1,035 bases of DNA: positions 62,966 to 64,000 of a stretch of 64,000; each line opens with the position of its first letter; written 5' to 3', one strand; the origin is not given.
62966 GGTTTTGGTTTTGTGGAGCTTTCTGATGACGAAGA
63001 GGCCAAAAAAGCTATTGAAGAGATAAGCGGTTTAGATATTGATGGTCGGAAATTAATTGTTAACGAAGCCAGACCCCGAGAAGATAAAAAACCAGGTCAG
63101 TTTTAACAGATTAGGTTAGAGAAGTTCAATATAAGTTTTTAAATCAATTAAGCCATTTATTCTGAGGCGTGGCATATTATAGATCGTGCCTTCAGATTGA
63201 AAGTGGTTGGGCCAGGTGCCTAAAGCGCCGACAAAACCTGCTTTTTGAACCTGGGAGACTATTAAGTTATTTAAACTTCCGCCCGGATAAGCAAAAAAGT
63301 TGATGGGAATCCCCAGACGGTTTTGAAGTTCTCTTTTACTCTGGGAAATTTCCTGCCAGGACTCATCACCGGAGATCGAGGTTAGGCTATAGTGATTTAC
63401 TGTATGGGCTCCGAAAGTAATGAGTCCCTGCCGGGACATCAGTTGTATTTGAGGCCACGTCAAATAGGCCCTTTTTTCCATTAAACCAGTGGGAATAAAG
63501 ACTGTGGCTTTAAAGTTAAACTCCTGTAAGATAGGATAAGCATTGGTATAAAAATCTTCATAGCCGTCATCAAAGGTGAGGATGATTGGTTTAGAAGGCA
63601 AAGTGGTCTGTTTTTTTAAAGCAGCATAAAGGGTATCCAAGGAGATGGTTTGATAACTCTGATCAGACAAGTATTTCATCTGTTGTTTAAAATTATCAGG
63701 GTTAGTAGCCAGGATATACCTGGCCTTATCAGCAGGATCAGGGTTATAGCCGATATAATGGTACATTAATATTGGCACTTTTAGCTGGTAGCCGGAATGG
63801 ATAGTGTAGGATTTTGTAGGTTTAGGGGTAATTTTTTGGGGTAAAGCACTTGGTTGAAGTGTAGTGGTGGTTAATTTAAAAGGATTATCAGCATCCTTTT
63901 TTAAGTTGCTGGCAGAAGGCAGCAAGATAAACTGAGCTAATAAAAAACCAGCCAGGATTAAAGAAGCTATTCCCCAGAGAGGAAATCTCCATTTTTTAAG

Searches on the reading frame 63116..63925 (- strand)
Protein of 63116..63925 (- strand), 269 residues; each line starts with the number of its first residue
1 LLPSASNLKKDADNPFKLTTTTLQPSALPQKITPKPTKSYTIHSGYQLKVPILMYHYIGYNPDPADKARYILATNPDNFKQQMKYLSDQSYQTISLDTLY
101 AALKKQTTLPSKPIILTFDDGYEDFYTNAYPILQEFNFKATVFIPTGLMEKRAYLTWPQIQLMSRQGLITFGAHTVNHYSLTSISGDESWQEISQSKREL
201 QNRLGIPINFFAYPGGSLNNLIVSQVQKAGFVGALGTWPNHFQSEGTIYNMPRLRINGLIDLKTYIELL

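Call 3: search_protein_families(library=pfam, proteins=[window:63116-63925:-], max_evalue=0.01)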
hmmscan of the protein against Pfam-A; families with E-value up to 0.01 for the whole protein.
window:63116-63925:- (269 aa): 1 family
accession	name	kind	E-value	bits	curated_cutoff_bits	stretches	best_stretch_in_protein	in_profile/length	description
PF01522.26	Polysacc_deac_1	-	7.3e-28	97.5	23.1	1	108-231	3-121/124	Polysaccharide deacetylase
